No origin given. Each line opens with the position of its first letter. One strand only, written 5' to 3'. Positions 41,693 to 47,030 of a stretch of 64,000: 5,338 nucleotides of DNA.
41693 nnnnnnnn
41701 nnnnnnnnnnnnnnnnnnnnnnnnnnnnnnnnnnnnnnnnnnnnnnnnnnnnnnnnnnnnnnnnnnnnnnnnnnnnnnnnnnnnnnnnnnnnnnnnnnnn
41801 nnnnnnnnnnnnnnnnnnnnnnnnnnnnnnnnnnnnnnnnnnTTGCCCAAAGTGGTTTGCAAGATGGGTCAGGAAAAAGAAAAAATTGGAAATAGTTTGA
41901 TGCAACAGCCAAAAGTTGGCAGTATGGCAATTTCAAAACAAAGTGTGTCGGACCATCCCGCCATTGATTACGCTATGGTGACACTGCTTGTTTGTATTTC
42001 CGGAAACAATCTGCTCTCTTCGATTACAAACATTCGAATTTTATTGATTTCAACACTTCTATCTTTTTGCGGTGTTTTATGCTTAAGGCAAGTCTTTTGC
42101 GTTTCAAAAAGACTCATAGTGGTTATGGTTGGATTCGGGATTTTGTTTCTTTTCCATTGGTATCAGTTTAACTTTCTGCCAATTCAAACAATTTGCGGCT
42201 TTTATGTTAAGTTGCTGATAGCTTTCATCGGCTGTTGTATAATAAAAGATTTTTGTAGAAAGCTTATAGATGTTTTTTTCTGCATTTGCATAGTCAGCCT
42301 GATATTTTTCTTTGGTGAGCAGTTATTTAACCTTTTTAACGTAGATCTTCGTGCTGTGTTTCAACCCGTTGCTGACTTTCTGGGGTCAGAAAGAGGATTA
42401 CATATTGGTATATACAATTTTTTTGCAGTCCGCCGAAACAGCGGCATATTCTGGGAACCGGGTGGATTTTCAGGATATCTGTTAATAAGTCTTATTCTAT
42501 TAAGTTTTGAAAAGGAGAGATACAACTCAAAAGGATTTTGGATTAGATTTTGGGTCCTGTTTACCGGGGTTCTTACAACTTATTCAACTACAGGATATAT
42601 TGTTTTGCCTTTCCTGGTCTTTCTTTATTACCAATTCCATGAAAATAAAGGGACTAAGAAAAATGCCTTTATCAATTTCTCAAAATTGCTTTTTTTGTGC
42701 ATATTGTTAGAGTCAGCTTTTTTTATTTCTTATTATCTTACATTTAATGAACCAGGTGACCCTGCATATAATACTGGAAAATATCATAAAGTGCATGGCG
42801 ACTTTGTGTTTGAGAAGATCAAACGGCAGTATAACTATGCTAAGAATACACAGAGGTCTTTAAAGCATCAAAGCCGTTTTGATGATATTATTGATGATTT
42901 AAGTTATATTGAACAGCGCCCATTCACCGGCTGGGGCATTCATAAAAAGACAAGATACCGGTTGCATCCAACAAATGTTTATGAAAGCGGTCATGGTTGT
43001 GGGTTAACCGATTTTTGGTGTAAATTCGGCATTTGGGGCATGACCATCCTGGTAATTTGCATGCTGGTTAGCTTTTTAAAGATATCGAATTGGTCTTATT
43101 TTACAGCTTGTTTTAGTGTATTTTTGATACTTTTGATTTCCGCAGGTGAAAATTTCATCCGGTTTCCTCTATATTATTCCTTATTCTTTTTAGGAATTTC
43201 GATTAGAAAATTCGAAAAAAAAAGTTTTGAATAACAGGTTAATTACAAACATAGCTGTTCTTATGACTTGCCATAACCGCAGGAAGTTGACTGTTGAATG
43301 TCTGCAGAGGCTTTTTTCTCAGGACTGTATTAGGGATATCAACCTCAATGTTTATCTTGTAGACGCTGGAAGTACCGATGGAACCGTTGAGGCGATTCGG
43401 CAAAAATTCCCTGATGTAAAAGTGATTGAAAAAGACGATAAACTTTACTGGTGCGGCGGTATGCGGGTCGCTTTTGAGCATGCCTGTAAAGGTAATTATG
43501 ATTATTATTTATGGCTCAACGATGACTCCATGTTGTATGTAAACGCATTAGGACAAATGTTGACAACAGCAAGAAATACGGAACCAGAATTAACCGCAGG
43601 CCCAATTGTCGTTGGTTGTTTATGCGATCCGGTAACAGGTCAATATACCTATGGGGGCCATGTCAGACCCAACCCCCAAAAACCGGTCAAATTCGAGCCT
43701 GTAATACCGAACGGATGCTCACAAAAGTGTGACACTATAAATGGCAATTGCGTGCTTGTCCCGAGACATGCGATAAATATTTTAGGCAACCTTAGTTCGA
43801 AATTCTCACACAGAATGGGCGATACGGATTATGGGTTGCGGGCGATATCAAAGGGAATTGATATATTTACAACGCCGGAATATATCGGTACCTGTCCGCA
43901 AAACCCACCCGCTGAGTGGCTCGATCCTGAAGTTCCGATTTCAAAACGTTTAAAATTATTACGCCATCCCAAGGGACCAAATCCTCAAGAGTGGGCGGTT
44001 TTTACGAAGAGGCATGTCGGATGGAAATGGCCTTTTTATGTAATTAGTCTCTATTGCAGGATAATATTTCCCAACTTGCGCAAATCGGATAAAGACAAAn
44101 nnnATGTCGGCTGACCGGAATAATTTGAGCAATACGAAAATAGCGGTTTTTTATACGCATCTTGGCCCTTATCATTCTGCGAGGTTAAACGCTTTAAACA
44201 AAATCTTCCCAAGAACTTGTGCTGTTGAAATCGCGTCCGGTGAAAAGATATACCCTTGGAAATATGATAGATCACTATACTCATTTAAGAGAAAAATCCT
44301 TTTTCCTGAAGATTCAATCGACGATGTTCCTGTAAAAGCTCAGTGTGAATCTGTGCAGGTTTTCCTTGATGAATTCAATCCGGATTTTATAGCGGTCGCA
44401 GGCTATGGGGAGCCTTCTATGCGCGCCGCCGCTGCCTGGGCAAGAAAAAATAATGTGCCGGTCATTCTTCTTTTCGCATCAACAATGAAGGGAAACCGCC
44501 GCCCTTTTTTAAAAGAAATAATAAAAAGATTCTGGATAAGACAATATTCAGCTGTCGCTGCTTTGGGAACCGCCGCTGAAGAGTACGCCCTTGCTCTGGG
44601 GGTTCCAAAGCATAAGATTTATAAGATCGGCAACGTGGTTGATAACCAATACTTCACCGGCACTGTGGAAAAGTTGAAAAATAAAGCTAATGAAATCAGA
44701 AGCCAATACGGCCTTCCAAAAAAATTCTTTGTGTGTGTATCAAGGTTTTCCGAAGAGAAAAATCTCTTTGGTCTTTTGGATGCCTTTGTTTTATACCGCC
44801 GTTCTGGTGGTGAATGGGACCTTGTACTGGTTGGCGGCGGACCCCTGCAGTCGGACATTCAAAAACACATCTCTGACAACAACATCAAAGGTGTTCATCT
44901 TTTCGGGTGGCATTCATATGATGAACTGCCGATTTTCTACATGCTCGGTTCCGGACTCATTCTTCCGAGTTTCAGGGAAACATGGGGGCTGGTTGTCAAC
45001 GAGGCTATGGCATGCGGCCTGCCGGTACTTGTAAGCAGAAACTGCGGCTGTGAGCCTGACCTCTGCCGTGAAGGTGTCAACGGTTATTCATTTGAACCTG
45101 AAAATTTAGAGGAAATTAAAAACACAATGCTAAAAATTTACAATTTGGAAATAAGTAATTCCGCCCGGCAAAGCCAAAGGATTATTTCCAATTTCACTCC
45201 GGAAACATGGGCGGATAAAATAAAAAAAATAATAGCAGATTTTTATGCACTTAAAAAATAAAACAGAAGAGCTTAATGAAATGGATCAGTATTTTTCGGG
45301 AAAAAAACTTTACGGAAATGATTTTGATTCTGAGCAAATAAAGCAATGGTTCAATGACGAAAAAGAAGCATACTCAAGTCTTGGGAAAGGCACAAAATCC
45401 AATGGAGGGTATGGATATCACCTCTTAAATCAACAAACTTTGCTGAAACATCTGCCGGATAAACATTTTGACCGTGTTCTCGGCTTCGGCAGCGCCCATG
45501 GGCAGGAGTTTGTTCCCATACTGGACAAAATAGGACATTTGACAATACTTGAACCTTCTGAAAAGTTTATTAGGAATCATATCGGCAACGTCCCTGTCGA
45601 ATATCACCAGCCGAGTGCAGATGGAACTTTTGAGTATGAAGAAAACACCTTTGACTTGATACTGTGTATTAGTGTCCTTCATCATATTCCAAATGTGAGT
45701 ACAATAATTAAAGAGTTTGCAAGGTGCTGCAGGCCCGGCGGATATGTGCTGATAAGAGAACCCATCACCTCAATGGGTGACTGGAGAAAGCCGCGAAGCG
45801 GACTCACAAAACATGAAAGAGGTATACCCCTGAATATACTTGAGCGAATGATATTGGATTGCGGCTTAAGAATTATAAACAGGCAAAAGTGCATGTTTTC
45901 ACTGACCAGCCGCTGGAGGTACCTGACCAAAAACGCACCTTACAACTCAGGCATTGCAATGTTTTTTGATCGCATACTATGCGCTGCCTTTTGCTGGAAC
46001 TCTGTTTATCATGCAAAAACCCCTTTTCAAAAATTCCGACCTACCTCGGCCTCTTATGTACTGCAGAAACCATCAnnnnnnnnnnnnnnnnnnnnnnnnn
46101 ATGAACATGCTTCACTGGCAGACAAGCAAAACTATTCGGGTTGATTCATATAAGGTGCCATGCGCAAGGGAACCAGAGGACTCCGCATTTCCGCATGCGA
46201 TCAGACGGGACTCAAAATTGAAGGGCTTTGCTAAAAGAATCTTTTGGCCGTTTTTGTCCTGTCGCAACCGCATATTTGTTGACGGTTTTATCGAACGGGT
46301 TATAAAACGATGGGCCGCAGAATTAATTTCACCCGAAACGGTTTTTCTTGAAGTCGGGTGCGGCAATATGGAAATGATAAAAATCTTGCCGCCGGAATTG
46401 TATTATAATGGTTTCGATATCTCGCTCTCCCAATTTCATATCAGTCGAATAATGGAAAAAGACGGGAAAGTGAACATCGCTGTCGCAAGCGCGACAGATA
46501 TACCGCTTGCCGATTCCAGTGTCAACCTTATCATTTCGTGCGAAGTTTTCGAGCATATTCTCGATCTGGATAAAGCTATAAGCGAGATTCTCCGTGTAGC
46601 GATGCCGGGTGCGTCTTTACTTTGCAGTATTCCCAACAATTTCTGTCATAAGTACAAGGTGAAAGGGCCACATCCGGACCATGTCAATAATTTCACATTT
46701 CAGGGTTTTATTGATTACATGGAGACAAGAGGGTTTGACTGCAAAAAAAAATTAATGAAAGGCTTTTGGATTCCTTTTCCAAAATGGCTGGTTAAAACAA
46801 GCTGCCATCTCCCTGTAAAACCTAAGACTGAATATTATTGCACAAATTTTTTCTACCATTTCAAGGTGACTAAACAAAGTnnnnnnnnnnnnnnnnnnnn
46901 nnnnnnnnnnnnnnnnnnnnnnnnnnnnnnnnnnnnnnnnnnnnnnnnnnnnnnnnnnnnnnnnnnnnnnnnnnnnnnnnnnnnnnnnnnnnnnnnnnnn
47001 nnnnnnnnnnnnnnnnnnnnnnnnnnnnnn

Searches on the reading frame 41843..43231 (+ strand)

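Call 10: search_protein_families(library=pfam, proteins=[window:41843-43231:+], max_evalue=0.00001)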
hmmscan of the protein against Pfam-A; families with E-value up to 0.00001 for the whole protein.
window:41843-43231:+ (463 aa): 1 family
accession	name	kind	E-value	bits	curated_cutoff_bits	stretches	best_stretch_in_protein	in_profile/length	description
PF04932.20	Wzy_C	-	8.5e-06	26.1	31.7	1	236-403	3-148/149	O-Antigen ligase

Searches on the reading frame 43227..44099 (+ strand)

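Call 10: search_protein_families(library=pfam, proteins=[window:43227-44099:+], max_evalue=0.00001)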
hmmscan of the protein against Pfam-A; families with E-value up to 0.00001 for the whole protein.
window:43227-44099:+ (291 aa): 1 family
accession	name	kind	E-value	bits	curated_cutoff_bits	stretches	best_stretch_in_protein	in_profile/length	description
PF00535.33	Glycos_transf_2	-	6.6e-14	52.6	23.3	1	11-130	2-118/168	Glycosyl transferase family 2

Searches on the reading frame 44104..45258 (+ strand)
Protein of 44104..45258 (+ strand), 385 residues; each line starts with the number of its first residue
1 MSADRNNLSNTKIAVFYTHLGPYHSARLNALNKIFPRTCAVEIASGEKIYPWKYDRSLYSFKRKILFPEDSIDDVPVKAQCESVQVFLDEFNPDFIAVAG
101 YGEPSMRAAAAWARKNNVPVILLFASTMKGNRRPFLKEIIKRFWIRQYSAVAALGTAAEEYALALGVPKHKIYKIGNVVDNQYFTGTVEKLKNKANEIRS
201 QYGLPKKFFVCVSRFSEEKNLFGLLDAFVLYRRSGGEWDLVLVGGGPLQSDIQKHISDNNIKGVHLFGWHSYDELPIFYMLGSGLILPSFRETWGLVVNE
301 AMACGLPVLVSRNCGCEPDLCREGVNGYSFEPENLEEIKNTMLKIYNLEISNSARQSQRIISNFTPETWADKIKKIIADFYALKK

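Call 10: search_protein_families(library=pfam, proteins=[window:44104-45258:+], max_evalue=0.00001)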
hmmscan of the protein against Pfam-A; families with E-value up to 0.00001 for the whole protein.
window:44104-45258:+ (385 aa): 6 families
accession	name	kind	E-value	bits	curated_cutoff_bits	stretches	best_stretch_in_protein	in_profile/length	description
PF00534.26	Glycos_transf_1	-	1.5e-29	103.1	26.4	1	197-352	4-160/172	Glycosyl transferases group 1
PF13692.12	Glyco_trans_1_4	-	4.4e-24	85.8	27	1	207-346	2-140/142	Glycosyl transferases group 1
PF20706.3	GT4-conflict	-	9.6e-08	31.8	26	1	285-381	285-359/385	Family 4 Glycosyltransferase in conflict systems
PF02350.25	Epimerase_2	-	6.5e-07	29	30.6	0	84-211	59-186/347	UDP-N-acetylglucosamine 2-epimerase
PF13439.12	Glyco_transf_4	-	1.8e-06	28.5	28.5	1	87-181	67-168/170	Glycosyltransferase Family 4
PF13579.12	Glyco_trans_4_4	-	7.5e-06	26.8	29.7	0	86-172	65-152/158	Glycosyl transferase 4-like domain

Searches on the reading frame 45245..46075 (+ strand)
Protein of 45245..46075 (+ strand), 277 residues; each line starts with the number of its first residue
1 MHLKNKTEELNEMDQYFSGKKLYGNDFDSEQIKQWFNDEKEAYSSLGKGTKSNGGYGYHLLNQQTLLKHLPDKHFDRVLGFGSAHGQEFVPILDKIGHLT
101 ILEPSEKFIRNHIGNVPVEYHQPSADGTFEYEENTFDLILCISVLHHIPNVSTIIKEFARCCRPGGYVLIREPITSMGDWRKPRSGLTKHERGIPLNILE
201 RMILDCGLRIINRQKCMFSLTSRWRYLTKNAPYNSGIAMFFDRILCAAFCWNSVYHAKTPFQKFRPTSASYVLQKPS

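Call 10: search_protein_families(library=pfam, proteins=[window:45245-46075:+], max_evalue=0.00001)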
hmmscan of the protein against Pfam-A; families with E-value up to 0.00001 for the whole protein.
window:45245-46075:+ (277 aa): 5 families
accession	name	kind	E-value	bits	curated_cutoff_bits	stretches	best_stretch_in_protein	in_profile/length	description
PF08241.18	Methyltransf_11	-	8.6e-15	55.6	21.2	1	81-170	3-95/95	Methyltransferase domain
PF13489.12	Methyltransf_23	-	2.3e-13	50.7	27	1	67-180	14-125/164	Methyltransferase domain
PF08242.18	Methyltransf_12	-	3.8e-11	44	30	1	81-167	3-97/98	Methyltransferase domain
PF13649.12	Methyltransf_25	-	1.9e-09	38.5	27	1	78-166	1-97/97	Methyltransferase domain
PF13847.12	Methyltransf_31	-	9.3e-07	29.1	27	1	129-173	66-112/145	Methyltransferase domain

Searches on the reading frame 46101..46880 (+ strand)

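Call 10: search_protein_families(library=pfam, proteins=[window:46101-46880:+], max_evalue=0.00001)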
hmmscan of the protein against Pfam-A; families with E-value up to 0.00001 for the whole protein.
window:46101-46880:+ (260 aa): 5 families
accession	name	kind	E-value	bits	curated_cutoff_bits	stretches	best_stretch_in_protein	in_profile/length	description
PF08241.18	Methyltransf_11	-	8e-14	52.5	21.2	1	83-174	1-94/95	Methyltransferase domain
PF13489.12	Methyltransf_23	-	3.1e-10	40.5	27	1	61-214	6-161/164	Methyltransferase domain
PF13649.12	Methyltransf_25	-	2.5e-08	34.9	27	1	83-170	2-96/97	Methyltransferase domain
PF13847.12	Methyltransf_31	-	5.2e-08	33.1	27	1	77-179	2-113/145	Methyltransferase domain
PF08242.18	Methyltransf_12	-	1.7e-06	29.1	30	1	83-171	1-96/98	Methyltransferase domain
